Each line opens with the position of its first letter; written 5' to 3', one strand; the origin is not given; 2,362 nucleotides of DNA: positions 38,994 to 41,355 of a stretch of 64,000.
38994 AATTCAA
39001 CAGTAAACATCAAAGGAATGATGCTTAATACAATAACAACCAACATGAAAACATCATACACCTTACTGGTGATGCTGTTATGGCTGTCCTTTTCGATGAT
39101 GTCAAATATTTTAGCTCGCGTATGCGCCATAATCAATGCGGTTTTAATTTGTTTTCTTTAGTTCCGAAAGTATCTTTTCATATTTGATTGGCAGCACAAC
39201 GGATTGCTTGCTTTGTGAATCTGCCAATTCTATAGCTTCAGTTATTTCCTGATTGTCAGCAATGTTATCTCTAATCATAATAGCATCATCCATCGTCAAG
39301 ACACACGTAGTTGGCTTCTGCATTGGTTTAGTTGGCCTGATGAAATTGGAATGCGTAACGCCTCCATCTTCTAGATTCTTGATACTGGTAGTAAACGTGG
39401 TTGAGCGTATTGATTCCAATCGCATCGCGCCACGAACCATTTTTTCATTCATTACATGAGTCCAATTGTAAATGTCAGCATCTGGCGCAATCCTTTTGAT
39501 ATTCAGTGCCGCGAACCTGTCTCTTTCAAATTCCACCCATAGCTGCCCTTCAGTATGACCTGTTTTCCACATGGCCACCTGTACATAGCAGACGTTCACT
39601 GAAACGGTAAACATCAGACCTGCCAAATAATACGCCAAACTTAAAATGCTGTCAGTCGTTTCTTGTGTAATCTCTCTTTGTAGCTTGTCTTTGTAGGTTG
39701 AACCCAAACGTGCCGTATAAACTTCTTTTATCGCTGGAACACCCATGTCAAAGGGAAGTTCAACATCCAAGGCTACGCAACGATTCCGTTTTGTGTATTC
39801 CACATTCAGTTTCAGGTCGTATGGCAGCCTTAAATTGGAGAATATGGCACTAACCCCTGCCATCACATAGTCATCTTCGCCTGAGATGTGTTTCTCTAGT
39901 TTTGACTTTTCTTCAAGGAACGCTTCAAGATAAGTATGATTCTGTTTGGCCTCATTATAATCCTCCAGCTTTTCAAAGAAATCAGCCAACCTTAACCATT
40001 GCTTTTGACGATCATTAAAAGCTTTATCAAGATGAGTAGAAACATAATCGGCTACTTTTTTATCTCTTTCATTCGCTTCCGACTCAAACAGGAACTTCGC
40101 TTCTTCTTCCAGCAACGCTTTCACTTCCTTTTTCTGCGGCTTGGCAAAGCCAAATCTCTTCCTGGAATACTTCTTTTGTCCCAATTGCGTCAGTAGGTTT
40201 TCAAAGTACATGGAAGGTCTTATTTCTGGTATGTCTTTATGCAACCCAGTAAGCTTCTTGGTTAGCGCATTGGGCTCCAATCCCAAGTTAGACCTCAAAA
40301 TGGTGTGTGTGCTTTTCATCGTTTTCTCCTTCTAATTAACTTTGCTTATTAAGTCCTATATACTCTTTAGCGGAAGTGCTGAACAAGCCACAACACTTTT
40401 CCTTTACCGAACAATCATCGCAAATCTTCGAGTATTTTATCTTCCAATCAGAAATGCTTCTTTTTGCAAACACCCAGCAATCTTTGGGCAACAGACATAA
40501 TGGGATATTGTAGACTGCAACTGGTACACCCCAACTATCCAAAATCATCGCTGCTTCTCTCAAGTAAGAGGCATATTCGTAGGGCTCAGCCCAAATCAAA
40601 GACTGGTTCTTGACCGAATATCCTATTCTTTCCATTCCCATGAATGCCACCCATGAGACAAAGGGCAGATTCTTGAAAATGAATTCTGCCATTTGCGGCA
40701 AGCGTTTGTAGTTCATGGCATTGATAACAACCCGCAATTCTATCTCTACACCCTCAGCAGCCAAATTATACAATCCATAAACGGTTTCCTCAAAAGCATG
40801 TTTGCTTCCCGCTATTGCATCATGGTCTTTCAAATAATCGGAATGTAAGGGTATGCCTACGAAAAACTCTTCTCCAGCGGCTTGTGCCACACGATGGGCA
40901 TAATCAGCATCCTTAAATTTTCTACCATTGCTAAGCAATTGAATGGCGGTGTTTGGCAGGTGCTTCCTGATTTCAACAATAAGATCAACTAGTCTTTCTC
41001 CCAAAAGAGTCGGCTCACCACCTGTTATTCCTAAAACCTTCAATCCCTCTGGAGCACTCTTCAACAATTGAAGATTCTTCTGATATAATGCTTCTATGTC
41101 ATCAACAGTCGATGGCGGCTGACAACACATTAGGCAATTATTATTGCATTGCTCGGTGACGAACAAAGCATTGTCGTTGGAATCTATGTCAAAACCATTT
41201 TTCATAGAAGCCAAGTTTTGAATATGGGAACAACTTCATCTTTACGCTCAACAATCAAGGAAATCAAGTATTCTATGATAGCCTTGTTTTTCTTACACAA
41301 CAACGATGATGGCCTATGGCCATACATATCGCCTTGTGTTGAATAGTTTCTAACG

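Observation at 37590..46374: Complete His-Xaa-Ser (HxsA/D/B/C) radical-SAM cassette inside a tightly coupled nine-gene operon with a voltage-gated K+ channel, a secreted nuclease and three unrecognisable proteins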

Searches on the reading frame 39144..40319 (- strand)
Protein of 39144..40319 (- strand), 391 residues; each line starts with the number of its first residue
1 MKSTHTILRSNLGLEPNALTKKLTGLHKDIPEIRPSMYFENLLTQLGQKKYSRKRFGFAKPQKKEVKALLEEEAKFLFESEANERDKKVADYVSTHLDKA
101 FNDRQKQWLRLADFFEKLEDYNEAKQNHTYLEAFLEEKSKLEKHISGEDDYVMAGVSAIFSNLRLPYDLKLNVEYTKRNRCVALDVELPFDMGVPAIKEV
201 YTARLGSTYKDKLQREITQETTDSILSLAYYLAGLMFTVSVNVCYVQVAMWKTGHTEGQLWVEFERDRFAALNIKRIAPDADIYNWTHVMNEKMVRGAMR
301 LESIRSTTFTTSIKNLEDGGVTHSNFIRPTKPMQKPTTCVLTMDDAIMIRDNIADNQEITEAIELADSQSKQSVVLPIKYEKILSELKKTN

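Call 3: search_protein_families(library=ncbifam, proteins=[window:39144-40319:-], max_evalue=0.01)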
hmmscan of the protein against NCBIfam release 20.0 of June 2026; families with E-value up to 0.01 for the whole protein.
window:39144-40319:- (391 aa): 0 families

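Call 4: search_protein_families(library=pfam, proteins=[window:39144-40319:-], max_evalue=0.01)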
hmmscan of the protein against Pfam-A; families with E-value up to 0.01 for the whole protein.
window:39144-40319:- (391 aa): 0 families

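Call 5: search_protein_families(library=padloc, proteins=[window:39144-40319:-], max_evalue=0.01)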
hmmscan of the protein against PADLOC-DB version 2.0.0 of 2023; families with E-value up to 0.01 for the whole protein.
window:39144-40319:- (391 aa): 0 families

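Call 25: find_homologous_proteins(query=window:39144-40319:-, max_evalue=0.001)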
Query window:39144-40319:- (391 aa): 8 proteins with E <= 0.001 among 3254 candidates.
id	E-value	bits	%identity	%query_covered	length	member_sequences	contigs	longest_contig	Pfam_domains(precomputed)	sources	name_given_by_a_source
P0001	1.7e-252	855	98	100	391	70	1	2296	-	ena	-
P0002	1.2e-220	750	97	88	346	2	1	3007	-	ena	-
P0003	1.7e-220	750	86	97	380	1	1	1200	-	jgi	jgi:hypothetical protein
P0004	1.2e-212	724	82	100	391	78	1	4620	-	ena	-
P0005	2.9e-210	716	83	97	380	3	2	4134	-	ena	-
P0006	1.5e-181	621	68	100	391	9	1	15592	-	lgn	-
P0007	1.5e-181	621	70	100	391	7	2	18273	-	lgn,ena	-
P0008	1.2e-119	418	50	96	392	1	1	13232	-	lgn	-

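Call 35: find_homologous_proteins(query=A2, max_evalue=0.001)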
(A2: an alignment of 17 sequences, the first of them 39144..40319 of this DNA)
Query A2 (17 sequences) (391 aa, profile of the alignment): 24 proteins with E <= 0.001 among 8000 candidates.
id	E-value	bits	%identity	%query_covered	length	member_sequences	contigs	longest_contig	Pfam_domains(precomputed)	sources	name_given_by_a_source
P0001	4.9e-164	565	98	100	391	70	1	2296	-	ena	-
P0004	2.1e-163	563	82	100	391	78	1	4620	-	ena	-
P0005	3.4e-162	559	83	97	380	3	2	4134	-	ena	-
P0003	5.8e-160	551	86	97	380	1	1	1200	-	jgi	jgi:hypothetical protein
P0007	3.3e-157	542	70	100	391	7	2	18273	-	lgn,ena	-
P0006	1.7e-156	540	68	100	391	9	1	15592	-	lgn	-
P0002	1.7e-152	527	97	88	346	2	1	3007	-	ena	-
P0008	6.9e-147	508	50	96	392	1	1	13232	-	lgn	-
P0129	1.4e-96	342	18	41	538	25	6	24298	-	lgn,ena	-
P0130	1.5e-93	332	18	41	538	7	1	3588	-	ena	-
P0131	9.0e-83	297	21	59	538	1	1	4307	-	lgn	-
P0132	2.2e-81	292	22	56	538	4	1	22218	-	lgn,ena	-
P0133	2.4e-81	292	22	49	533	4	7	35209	-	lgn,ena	-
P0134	7.5e-81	291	21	63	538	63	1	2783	-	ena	-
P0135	7.3e-80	287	24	32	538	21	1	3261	-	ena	-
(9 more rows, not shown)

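Call 46: predict_structure(alignment_id=A3)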
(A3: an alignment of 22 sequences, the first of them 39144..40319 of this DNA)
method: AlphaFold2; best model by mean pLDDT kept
length: 391 residues; sequences in the alignment: 22
mean_pLDDT: 70.2   pTM: 0.55
mean pLDDT of the five models: 70.2, 66.9, 66.6, 62.0, 60.0
residues with pLDDT >= 90: 1; 70-90: 225; 50-70: 107; < 50: 58
segments of 3 or more residues with pLDDT < 50: 11-18, 195-216, 292-302, 320-336
pLDDT, mean of each block of 10 residues (from residue 1): 69 48 68 67 60 67 87 83 78 86 85 74 68 65 71 84 73 79 79 45 33 49 78 86 82 68 80 74 71 44 62 64 30 56 88 82 85 86 86 64
secondary structure, 60 per line:
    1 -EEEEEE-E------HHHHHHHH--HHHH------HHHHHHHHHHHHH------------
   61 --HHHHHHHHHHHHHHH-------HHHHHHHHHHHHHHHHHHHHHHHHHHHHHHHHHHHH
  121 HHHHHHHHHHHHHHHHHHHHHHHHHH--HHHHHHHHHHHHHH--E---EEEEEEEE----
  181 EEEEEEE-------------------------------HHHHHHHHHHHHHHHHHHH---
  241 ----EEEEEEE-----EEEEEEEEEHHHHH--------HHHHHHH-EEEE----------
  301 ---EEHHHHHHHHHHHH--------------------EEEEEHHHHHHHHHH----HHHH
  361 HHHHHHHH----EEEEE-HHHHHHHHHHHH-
elements in order: E2-7 H16-23 H26-29 H36-48 H63-77 H85-146 H149-162 E169-176 E181-187 H219-237 E245-251 E257-265 H266-270 H279-285 E287-290 H306-317 E338-342 H343-352 H357-368 E373-377 H379-390

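Call 53: fold_search(model_id=the predicted structure, library=pdb)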
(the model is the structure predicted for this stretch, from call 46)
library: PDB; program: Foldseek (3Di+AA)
matches with E <= 10: 78; with E <= 0.001: 0
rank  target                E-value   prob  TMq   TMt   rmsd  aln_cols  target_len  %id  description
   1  5ham_A                3.5e-01  0.13  0.10  0.14  23.1       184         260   16  Structure of Rickettsia bellii effector protein RickCE (released 2016-07-27)
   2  8hio_A                1.1e+00  0.11  0.10  0.07  20.7       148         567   14  Cryo-EM structure of the Cas12m2-crRNA binary complex (released 2023-04-12)
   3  6ylg_b                1.8e+00  0.01  0.08  0.06  28.8       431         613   12  Rix1-Rea1 pre-60S particle - 60S core, body 1 (rigid body refinement) (released 2020-07-29)
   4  7u0h_b                2.0e+00  0.04  0.12  0.10  29.7       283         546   11  State NE1 nucleolar 60S ribosome biogenesis intermediate - Overall model (released 2022-12-14)
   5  8pm4_A                2.2e+00  0.04  0.07  0.05  25.1       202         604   10  Cryo-EM structure of the Cas12m-crRNA-target DNA complex (released 2024-02-07)
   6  3owc_A                2.6e+00  0.09  0.12  0.24   9.9       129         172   11  Crystal structure of GNAT superfamily protein PA2578 from Pseudomonas aeruginosa (released 2010-11-03)
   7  7ohu_b                2.6e+00  0.06  0.08  0.08  27.6       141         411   16  Nog1-TAP associated immature ribosomal particles from S. cerevisiae after rpL2 expression shut down, population B (released 2021-11-03)
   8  5ofa_A                2.6e+00  0.06  0.08  0.06  19.7       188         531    9  Crystal structure of human MORC2 (residues 1-603) with spinal muscular atrophy mutation T424R (released 2018-02-14)
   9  6n8j_b                2.7e+00  0.06  0.11  0.08  31.6       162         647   15  Cryo-EM structure of late nuclear (LN) pre-60S ribosomal subunit (released 2019-03-13)
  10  8qhx                  2.9e+00  0.13  0.14  0.24  17.6       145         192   13  280A Vipp1 H1-6 helical tubes in the presence of EPL (released 2024-09-18)
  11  3owc_B                3.0e+00  0.09  0.09  0.18   9.6        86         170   10  Crystal structure of GNAT superfamily protein PA2578 from Pseudomonas aeruginosa (released 2010-11-03)
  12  3o9o_B                3.2e+00  0.07  0.08  0.25  31.4       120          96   19  Crystal Structure of GBS1074, an Esat-6 homologue from Group B Streptococcus (released 2010-11-10)
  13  6zff_A                3.4e+00  0.11  0.12  0.30  21.7       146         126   14  Pyrococcus furiosus Rad50 coiled coils in rod configuration (released 2020-07-08)
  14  5of9_B                3.4e+00  0.04  0.08  0.06  19.9       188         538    8  Crystal structure of human MORC2 (residues 1-603) (released 2018-02-14)
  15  5ua4_A                3.9e+00  0.05  0.08  0.20  30.8       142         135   13  Crystal structure of A179L:Bid BH3 complex (released 2017-01-04)
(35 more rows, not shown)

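Call 54: find_encoding_contigs(protein=P0133, flank=10000, max_places=3)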
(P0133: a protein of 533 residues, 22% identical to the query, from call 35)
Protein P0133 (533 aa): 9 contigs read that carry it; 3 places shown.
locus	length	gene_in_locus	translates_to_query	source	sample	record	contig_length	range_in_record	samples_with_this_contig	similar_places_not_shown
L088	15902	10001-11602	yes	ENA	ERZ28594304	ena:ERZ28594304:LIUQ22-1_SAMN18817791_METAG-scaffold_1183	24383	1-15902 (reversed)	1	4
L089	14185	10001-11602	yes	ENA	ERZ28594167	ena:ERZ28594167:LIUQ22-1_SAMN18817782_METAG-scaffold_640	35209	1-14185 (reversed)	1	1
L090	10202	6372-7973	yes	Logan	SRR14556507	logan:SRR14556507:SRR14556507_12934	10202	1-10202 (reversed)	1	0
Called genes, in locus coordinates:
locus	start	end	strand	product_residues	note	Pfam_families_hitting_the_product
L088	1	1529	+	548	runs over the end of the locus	-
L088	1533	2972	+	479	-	-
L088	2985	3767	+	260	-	-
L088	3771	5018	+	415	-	-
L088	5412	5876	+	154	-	PF01471:PG_binding_1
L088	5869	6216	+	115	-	PF27806:HxsD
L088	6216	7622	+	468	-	PF04055:Radical_SAM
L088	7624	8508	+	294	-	PF04055:Radical_SAM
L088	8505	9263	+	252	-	PF01223:Endonuclease_NS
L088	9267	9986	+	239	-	PF00520:Ion_trans, PF07885:Ion_trans_2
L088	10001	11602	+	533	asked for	-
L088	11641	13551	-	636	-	-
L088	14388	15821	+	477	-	PF00589:Phage_integrase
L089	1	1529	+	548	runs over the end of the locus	-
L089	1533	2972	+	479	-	-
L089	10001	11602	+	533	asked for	-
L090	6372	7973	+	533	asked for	-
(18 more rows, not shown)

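Call 82: search_solved_structures(query=A3, max_evalue=1)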
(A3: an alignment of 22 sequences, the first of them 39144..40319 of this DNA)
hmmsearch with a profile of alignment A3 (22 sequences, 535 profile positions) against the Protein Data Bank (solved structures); distinct sequences matched with E-value up to 1: 0.

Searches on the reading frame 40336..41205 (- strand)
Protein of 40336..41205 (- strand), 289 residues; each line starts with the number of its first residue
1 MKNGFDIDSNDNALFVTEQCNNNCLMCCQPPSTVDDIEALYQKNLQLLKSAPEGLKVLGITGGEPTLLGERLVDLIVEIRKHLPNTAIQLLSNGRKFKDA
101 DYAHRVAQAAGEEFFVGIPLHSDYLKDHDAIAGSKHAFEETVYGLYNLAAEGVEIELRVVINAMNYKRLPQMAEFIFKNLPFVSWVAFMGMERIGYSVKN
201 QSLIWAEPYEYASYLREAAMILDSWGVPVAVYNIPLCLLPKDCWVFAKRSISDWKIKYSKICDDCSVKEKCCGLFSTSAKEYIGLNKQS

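Call 3: search_protein_families(library=ncbifam, proteins=[window:40336-41205:-], max_evalue=0.01)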
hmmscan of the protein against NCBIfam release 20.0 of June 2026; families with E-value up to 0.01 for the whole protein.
window:40336-41205:- (289 aa): 32 families (the best 25 are shown)
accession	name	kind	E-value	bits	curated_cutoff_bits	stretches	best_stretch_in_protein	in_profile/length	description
TIGR03977.1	rSAM_pair_HxsC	equivalog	1.1e-101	339.6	267.9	1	5-277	20-291/292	His-Xaa-Ser system radical SAM maturase HxsC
NF038332.1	rSAM_rare_HxsC4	exception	2.8e-14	53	500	1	16-195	20-198/335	radical SAM protein HxsC4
TIGR04251.1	SCM_rSAM_ScmF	equivalog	3.9e-11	42.9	400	1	14-172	8-165/353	SynChlorMet cassette radical SAM/SPASM protein ScmF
TIGR04055.1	rSAM_NirJ2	equivalog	6.5e-11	42.3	500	1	16-203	6-188/326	putative heme d1 biosynthesis radical SAM protein NirJ2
TIGR02666.1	moaA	equivalog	1.1e-10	41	284.05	1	15-194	15-198/336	GTP 3',8-cyclase MoaA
TIGR02668.1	moaA_archaeal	equivalog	1.3e-10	40.7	325.25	1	14-178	14-175/303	GTP 3',8-cyclase MoaA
NF049973.1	radical_Rv1681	equivalog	2.6e-09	36.5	380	1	18-176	80-234/326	Rv1681 family radical SAM protein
NF001199.0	PRK00164.2-1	equivalog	5.3e-09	35.6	231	1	14-186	16-185/308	GTP 3',8-cyclase MoaA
TIGR04054.1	rSAM_NirJ1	equivalog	5.5e-09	35.1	650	1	16-178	42-199/387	putative heme d1 biosynthesis radical SAM protein NirJ1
NF045702.1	rSAM_GDGT_ether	equivalog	8e-09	34.6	450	1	14-191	90-268/486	tetraether lipid synthase Tes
TIGR04546.1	rSAM_ahbC_deAc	equivalog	8.1e-09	34.7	650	1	16-183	45-208/390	12,18-didecarboxysiroheme deacetylase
NF045646.2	rSAM_Se_TrsS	equivalog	9.1e-09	34.3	490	1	15-195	91-270/441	radical SAM (seleno)protein TrsS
TIGR04303.1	GeoRSP_rSAM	equivalog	9.2e-09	35.3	400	1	17-220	12-206/325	GeoRSP system radical SAM/SPASM protein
TIGR04051.1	rSAM_NirJ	equivalog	5e-08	32.3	515.45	1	18-176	10-163/354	heme d1 biosynthesis radical SAM protein NirJ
TIGR04311.1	rSAM_Geo_metal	subfamily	1.5e-07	30.9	400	1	16-175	9-173/423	radical SAM/SPASM family putative metalloenzyme maturase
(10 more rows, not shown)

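Call 4: search_protein_families(library=pfam, proteins=[window:40336-41205:-], max_evalue=0.01)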
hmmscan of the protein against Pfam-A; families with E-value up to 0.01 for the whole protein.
window:40336-41205:- (289 aa): 2 families
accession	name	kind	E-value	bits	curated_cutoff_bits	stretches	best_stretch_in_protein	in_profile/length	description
PF04055.27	Radical_SAM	-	5.8e-12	46.5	29.5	1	16-176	3-166/166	Radical SAM superfamily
PF13353.11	Fer4_12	-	2.6e-05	25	22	1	14-103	10-100/137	4Fe-4S single cluster domain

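Call 5: search_protein_families(library=padloc, proteins=[window:40336-41205:-], max_evalue=0.01)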
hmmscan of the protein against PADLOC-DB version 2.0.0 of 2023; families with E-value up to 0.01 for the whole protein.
window:40336-41205:- (289 aa): 2 families
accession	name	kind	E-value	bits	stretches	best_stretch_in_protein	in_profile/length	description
PDLC02903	pVip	-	1.7e-09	35.5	1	14-168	4-152/257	Viperins not associated with kinases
PDLC02904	pVip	-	9.7e-09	33.1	1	15-178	8-164/262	Viperins associated with kinases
